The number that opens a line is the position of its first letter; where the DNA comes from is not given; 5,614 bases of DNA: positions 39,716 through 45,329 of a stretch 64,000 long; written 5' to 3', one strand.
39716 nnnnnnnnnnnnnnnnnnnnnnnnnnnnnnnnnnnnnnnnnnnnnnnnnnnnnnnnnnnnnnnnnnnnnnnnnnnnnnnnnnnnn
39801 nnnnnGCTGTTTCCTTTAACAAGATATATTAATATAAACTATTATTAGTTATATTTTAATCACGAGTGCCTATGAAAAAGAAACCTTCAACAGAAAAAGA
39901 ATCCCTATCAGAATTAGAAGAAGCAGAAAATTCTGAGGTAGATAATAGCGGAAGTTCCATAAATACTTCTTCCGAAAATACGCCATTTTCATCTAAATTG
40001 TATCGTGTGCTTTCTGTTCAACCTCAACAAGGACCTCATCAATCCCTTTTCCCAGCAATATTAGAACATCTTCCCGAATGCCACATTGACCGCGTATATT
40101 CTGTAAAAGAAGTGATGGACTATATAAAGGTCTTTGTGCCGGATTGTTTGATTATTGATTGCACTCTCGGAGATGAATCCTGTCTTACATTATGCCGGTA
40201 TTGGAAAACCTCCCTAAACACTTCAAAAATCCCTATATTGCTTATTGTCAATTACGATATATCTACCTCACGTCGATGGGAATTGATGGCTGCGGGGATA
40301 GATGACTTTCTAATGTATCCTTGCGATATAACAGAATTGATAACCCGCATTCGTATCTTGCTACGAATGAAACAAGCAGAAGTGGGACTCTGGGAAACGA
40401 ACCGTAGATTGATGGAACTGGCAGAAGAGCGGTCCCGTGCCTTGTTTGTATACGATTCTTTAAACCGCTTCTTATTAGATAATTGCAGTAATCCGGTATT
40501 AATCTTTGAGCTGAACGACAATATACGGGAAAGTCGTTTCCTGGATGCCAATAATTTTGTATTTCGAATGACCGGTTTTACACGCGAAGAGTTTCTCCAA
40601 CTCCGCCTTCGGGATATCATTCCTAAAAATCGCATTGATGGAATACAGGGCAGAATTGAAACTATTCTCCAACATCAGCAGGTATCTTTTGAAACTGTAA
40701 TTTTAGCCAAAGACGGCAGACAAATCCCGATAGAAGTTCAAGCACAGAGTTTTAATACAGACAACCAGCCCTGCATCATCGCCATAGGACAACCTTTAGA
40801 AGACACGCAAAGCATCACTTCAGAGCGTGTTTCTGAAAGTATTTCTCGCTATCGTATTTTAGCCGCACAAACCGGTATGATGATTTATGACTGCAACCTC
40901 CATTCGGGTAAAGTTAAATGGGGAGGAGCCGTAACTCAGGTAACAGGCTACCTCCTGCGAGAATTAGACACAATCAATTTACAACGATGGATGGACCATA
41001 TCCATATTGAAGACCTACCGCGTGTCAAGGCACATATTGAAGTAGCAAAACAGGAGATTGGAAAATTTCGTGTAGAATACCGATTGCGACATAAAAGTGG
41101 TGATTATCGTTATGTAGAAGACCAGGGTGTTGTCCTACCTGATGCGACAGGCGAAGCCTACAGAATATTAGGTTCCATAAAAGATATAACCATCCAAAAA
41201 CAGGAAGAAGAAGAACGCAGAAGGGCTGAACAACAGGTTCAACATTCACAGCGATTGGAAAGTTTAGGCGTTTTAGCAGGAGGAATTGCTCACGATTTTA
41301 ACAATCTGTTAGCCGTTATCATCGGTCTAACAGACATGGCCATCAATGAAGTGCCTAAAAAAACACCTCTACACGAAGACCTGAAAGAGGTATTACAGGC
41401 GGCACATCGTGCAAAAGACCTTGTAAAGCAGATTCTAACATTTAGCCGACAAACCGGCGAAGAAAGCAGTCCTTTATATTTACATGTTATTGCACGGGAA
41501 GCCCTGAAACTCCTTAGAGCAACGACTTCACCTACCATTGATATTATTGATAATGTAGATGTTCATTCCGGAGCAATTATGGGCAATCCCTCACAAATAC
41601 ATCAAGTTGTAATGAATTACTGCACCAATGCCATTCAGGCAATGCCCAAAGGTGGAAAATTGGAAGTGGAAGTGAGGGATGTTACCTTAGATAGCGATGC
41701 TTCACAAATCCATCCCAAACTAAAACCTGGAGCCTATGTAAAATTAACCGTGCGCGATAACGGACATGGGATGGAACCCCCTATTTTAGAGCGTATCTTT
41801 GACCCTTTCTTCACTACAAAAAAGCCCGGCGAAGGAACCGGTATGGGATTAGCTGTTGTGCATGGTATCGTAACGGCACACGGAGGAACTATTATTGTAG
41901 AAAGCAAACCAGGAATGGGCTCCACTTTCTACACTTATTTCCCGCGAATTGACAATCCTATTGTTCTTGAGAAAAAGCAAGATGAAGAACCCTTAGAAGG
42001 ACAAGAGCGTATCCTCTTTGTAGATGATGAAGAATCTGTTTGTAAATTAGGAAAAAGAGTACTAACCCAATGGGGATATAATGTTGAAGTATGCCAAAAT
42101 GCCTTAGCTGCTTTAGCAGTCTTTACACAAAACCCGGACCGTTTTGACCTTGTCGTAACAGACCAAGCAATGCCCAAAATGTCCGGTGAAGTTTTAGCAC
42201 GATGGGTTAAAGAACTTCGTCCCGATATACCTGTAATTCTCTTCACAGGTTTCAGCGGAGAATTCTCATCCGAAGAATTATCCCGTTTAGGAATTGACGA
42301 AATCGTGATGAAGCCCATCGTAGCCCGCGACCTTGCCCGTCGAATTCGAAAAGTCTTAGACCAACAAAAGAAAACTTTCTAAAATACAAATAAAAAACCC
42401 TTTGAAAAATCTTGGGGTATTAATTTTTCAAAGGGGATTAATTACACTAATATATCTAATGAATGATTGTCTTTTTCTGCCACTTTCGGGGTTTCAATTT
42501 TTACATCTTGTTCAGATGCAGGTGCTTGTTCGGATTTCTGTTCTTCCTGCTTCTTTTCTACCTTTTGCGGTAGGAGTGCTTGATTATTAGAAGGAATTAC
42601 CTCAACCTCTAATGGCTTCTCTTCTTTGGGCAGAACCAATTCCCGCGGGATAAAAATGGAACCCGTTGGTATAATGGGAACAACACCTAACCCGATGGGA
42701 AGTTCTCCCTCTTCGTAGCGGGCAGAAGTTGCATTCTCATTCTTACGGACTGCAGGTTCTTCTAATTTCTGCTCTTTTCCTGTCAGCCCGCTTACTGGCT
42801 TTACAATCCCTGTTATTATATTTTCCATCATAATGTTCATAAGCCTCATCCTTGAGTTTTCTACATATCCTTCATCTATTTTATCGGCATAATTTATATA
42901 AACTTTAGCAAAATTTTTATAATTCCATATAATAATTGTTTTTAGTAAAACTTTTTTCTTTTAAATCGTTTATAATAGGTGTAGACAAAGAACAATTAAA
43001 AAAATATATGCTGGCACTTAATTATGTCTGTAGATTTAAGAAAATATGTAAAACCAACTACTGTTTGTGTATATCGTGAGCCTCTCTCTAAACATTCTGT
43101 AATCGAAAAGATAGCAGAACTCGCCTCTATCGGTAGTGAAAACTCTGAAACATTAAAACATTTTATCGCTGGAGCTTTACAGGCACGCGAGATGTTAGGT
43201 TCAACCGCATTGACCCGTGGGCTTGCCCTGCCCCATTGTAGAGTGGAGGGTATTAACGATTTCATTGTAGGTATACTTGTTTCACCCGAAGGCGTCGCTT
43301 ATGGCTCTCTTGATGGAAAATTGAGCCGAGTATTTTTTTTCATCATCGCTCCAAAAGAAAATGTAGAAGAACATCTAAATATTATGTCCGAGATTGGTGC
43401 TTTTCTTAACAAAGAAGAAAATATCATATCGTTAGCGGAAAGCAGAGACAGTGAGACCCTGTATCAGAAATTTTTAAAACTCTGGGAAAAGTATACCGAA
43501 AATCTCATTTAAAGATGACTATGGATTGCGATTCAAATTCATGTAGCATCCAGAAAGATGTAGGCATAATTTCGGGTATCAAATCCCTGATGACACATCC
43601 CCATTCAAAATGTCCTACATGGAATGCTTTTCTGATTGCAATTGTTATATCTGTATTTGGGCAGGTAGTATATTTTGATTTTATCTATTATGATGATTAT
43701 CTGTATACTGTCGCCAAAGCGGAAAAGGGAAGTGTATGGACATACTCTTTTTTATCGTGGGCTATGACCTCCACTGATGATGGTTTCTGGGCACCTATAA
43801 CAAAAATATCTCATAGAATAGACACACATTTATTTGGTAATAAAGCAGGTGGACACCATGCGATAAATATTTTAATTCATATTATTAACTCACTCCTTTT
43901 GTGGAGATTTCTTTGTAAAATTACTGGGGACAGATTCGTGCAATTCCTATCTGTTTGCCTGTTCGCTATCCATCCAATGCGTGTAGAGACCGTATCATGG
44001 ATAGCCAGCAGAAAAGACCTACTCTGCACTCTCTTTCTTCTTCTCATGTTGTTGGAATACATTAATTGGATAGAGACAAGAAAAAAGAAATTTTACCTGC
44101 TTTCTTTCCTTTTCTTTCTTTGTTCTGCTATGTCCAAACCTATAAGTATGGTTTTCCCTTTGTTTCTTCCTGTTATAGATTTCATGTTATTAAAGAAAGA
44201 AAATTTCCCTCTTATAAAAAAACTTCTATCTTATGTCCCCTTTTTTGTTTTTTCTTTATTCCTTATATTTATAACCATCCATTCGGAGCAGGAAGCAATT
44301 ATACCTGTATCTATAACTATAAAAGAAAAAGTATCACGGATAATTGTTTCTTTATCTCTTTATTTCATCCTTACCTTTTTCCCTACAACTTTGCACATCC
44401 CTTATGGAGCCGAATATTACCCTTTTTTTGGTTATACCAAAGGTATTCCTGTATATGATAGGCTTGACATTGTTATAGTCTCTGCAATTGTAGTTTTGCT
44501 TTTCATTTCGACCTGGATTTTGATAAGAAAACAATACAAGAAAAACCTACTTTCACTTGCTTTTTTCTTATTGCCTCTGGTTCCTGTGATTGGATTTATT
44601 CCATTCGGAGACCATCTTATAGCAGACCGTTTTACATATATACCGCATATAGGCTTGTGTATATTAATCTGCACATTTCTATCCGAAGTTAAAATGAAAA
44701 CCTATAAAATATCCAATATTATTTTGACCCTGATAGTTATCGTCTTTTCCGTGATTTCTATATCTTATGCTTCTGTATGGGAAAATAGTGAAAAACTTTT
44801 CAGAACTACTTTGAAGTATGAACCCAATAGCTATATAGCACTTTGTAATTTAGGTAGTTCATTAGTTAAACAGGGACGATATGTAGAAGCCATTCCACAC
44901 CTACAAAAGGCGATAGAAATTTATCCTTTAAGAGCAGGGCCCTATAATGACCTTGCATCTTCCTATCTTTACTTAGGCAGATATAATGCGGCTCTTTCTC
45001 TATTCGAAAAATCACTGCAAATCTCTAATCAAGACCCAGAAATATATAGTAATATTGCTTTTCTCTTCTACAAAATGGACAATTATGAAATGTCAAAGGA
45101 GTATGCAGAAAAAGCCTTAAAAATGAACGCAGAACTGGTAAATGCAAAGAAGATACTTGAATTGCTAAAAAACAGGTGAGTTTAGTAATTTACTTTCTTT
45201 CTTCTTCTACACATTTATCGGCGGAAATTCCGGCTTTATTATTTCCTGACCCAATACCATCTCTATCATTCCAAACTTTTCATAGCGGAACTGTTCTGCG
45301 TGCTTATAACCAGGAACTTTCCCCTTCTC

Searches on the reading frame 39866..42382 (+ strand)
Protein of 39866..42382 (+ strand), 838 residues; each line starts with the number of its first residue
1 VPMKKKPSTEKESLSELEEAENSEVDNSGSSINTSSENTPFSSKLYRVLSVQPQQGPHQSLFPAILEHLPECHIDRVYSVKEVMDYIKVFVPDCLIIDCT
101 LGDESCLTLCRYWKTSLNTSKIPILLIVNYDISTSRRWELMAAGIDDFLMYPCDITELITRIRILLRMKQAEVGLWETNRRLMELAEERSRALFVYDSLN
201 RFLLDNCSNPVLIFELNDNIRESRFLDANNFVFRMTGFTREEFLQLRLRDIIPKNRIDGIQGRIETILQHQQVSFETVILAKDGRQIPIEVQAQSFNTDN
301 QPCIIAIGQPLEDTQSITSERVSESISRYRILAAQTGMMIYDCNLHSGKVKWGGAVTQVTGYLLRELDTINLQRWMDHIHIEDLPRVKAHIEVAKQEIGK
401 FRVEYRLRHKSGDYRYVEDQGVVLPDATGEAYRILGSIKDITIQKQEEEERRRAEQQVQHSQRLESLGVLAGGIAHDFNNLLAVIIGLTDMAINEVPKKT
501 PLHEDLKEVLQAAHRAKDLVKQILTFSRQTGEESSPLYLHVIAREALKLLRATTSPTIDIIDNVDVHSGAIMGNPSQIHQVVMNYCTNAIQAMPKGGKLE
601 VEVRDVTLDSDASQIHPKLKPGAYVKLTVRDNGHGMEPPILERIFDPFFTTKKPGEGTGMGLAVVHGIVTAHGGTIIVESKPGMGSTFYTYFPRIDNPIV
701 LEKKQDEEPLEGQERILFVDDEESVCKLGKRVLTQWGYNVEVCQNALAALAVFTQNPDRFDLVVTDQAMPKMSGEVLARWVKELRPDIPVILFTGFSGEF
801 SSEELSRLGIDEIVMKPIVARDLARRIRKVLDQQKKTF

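Call 54: search_protein_families(library=pfam, proteins=[window:39866-42382:+], max_evalue=0.00001)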
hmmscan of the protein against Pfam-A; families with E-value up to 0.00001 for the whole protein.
window:39866-42382:+ (838 aa): 5 families
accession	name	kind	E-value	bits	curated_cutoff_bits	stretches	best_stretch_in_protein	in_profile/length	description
PF00072.30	Response_reg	-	6.2e-30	104.1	30.2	2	716-827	1-110/111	Response regulator receiver domain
PF02518.31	HATPase_c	-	4.6e-26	91.9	26.4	1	573-693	1-108/111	Histidine kinase-, DNA gyrase B-, and HSP90-like ATPase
PF08447.18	PAS_3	-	1.1e-25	90.1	25.6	1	350-437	2-88/89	PAS fold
PF13426.13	PAS_9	-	3.8e-11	43.6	27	1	222-299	10-87/103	PAS domain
PF00512.31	HisKA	-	8.3e-09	35.8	26.9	1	470-530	5-64/66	His Kinase A (phospho-acceptor) domain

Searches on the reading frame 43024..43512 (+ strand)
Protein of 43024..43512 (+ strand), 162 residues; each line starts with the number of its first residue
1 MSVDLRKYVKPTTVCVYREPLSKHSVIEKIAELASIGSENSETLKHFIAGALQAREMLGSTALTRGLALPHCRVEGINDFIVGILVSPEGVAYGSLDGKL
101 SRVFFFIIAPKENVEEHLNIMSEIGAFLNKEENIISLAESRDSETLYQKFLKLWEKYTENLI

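Call 72: search_protein_families(library=pfam, proteins=[window:43024-43512:+], max_evalue=0.0001)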
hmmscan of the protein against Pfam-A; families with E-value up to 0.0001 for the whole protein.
window:43024-43512:+ (162 aa): 1 family
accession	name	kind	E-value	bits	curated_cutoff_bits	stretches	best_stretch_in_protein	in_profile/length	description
PF00359.27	PTS_EIIA_2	-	3.7e-20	72.8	27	1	16-149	10-140/144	Phosphoenolpyruvate-dependent sugar phosphotransferase system, EIIA 2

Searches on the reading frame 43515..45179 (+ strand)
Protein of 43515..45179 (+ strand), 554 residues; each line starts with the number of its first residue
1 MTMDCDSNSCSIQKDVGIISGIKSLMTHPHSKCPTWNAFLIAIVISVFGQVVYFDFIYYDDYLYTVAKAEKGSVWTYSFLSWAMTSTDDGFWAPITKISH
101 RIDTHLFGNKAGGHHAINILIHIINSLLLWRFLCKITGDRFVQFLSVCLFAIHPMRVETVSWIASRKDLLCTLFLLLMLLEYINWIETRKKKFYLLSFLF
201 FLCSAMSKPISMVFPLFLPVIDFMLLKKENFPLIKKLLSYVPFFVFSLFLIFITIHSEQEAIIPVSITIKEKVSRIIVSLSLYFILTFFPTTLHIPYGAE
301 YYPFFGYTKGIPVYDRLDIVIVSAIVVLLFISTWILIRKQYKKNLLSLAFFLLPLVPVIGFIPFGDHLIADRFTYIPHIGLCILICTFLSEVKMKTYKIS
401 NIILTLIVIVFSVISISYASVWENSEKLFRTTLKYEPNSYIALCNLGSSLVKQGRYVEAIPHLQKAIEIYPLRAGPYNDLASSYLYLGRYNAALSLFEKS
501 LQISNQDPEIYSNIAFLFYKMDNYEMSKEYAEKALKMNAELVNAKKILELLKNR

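Call 54: search_protein_families(library=pfam, proteins=[window:43515-45179:+], max_evalue=0.00001)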
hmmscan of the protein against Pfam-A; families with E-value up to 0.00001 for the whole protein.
window:43515-45179:+ (554 aa): 11 families
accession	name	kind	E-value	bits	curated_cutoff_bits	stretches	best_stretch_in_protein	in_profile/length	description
PF00515.34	TPR_1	-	6.4e-20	70.5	27.8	1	441-471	2-32/34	Tetratricopeptide repeat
PF07719.23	TPR_2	-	2.5e-18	65.1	27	0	442-471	3-32/34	Tetratricopeptide repeat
PF13424.12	TPR_12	-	5e-16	59.1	30.1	1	441-505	4-76/77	Tetratricopeptide repeat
PF13374.12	TPR_10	-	9.3e-16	57.7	27.5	0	477-504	5-32/42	Tetratricopeptide repeat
PF13181.12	TPR_8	-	8.1e-15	54.1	25.7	0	509-539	2-32/34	Tetratricopeptide repeat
PF13431.12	TPR_17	-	1.4e-12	47.2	24.4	0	428-460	1-33/34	Tetratricopeptide repeat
PF13414.12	TPR_11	-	3.2e-12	46.4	26.8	1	483-521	3-41/42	TPR repeat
PF14559.12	TPR_19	-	4.9e-10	40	25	0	487-535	4-52/68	Tetratricopeptide repeat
PF13432.12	TPR_16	-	1.8e-09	38.3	32.7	0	423-471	14-62/65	Tetratricopeptide repeat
PF13176.12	TPR_7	-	4.5e-08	33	27.9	0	480-508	5-33/36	Tetratricopeptide repeat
PF13428.12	TPR_14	-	5.1e-07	30.2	23.5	0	478-515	5-42/44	Tetratricopeptide repeat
